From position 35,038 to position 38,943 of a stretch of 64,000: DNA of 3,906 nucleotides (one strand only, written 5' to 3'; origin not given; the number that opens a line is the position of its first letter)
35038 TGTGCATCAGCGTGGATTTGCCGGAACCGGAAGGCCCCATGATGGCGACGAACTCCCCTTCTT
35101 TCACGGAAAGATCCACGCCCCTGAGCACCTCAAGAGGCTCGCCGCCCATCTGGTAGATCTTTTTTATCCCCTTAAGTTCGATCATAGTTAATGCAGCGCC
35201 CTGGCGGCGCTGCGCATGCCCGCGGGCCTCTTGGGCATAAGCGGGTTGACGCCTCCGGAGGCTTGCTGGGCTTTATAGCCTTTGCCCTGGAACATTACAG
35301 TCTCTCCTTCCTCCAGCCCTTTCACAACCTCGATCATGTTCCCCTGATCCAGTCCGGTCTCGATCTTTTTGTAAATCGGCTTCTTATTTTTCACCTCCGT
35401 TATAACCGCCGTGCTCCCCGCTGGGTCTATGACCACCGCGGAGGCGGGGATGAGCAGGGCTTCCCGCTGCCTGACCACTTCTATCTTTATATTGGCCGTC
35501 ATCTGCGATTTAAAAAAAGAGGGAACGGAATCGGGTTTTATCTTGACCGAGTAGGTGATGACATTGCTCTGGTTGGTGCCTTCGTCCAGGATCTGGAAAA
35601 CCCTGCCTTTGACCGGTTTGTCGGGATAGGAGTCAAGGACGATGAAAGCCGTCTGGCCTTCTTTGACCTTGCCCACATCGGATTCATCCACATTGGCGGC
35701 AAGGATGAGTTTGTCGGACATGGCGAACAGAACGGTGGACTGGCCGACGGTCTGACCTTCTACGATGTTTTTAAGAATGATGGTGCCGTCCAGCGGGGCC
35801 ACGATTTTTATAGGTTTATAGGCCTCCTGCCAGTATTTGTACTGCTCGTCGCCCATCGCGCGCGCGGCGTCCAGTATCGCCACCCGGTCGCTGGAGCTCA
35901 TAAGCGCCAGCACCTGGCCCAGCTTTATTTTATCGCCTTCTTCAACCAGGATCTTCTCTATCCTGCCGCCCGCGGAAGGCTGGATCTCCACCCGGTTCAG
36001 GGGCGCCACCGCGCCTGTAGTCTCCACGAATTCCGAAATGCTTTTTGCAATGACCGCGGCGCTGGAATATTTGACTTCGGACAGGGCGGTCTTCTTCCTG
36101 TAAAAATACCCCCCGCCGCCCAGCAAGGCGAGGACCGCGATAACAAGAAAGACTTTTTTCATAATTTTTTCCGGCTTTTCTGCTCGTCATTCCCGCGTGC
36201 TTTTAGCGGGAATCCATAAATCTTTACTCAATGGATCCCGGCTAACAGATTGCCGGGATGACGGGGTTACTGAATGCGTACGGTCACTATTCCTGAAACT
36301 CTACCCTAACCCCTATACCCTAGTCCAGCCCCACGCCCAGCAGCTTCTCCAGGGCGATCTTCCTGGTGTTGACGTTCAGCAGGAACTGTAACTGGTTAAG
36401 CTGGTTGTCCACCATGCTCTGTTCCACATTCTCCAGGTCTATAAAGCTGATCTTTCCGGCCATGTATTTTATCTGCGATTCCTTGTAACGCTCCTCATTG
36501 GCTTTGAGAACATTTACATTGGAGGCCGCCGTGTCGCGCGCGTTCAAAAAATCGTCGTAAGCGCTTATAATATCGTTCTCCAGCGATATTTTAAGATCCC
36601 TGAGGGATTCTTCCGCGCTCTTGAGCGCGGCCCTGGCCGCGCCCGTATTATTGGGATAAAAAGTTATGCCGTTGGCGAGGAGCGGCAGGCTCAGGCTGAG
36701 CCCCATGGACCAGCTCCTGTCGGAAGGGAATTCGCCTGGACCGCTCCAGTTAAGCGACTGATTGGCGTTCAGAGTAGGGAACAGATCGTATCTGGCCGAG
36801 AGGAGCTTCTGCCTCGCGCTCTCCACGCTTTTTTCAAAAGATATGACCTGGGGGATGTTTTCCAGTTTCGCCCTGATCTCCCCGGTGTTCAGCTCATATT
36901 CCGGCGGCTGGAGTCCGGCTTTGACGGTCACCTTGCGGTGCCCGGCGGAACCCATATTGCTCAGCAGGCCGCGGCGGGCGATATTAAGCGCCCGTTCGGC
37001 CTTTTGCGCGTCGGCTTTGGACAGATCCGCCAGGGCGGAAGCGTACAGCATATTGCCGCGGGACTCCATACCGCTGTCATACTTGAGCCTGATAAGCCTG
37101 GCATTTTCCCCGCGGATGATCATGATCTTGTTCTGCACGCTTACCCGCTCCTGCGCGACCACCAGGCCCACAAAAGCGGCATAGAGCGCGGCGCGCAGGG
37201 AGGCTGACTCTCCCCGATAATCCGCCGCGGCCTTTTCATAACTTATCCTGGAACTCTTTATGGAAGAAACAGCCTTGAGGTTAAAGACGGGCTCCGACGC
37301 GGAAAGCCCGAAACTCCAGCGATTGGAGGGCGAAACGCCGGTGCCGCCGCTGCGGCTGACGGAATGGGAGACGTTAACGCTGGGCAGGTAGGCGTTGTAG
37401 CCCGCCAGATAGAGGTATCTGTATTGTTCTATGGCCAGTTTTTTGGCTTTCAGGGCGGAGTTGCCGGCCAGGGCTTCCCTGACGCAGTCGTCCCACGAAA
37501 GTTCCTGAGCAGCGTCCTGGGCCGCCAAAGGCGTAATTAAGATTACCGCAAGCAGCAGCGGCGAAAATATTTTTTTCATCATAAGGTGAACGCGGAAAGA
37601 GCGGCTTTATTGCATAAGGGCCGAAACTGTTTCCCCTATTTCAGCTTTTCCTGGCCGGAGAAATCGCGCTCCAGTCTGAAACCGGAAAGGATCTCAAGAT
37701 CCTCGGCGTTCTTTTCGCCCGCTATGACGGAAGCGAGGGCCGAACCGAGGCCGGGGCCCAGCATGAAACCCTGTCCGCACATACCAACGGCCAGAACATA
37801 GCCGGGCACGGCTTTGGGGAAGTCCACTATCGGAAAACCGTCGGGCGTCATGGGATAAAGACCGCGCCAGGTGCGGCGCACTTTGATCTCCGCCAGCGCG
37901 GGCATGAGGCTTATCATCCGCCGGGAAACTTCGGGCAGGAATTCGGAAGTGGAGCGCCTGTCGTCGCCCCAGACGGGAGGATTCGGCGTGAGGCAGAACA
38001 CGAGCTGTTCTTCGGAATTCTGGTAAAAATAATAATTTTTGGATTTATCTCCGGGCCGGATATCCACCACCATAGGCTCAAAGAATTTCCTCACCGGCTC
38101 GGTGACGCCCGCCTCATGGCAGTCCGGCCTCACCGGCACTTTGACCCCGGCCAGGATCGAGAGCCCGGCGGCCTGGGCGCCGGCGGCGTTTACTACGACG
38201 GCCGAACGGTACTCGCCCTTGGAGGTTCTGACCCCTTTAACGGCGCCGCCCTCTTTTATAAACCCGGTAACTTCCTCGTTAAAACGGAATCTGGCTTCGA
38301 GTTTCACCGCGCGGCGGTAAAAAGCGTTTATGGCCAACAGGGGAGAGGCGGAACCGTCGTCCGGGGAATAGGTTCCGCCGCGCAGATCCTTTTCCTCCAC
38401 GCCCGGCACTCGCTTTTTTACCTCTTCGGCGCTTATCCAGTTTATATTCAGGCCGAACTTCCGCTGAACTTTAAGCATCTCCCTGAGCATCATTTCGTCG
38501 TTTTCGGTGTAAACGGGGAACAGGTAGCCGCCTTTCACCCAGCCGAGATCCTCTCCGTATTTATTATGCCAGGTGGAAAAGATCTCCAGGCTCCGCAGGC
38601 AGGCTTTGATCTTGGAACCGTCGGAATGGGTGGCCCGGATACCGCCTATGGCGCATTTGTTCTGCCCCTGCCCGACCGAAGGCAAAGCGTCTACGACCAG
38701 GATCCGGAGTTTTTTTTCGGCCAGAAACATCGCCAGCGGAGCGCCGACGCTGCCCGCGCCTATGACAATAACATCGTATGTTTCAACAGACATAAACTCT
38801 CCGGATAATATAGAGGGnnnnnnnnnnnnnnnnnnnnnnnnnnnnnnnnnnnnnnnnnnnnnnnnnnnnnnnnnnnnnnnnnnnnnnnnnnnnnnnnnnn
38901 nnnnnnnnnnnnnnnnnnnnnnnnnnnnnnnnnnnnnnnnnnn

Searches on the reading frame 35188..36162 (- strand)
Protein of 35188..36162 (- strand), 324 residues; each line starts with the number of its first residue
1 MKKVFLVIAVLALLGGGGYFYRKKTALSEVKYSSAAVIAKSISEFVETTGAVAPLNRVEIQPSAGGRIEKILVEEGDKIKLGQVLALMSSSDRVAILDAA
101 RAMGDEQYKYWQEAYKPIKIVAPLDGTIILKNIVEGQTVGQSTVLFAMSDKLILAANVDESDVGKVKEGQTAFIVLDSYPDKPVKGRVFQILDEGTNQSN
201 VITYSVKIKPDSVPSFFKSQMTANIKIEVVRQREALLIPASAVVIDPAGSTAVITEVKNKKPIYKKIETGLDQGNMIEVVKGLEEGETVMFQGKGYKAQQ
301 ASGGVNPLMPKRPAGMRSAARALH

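Call 84: search_protein_families(library=pfam, proteins=[window:35188-36162:-], max_evalue=0.0001)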
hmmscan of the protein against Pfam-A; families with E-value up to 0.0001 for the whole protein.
window:35188-36162:- (324 aa): 3 families
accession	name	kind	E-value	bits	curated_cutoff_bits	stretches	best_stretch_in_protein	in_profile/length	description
PF16576.10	HlyD_D23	-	2e-17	63.7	30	1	113-200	104-193/214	Barrel-sandwich domain of CusB or HlyD membrane-fusion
PF13437.12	HlyD_3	-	3.8e-16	60.2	22.2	1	119-211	1-96/106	HlyD family secretion protein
PF13533.13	Biotin_lipoyl_2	-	5.2e-07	29.8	29.8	1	58-86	1-29/32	Biotin-lipoyl like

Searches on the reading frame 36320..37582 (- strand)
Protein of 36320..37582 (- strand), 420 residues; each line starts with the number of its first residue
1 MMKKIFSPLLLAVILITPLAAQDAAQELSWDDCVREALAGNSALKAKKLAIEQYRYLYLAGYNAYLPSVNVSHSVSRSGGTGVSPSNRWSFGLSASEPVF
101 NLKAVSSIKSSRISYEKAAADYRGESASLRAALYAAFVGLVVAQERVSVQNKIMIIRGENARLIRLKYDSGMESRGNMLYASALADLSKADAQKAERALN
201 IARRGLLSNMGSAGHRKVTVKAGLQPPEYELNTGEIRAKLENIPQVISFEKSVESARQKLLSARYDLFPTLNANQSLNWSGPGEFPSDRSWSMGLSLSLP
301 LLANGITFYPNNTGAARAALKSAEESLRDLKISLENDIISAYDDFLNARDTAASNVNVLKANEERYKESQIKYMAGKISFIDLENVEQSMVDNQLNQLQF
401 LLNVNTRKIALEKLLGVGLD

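Call 84: search_protein_families(library=pfam, proteins=[window:36320-37582:-], max_evalue=0.0001)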
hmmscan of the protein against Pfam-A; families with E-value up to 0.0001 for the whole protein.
window:36320-37582:- (420 aa): 1 family
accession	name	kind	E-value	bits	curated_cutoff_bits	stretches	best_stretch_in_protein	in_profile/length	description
PF02321.23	OEP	-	1.7e-46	158.8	22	2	240-416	9-187/187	Outer membrane efflux protein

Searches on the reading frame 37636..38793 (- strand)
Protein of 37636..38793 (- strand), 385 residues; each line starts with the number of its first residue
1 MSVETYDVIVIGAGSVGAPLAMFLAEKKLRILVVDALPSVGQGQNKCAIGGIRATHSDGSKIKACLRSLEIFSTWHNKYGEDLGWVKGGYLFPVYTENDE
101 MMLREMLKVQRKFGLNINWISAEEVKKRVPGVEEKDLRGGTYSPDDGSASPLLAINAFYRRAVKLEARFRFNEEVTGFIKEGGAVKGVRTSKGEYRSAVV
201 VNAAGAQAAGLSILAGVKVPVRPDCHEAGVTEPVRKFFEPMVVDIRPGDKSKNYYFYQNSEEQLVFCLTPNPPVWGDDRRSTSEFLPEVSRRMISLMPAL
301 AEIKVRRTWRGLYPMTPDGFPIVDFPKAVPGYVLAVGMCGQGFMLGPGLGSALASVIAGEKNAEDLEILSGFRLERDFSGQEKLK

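Call 84: search_protein_families(library=pfam, proteins=[window:37636-38793:-], max_evalue=0.0001)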
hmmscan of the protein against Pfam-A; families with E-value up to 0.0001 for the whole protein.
window:37636-38793:- (385 aa): 3 families
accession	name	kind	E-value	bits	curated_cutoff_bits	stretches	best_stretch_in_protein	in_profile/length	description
PF01266.30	DAO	-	2.6e-63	215.1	27.9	1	7-354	1-351/353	FAD dependent oxidoreductase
PF03486.20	HI0933_like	-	6.8e-06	26.1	50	0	7-56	2-51/244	HI0933-like protein Rossmann domain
PF07992.20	Pyr_redox_2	-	3.3e-05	23.9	26.1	0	6-47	1-35/291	Pyridine nucleotide-disulphide oxidoreductase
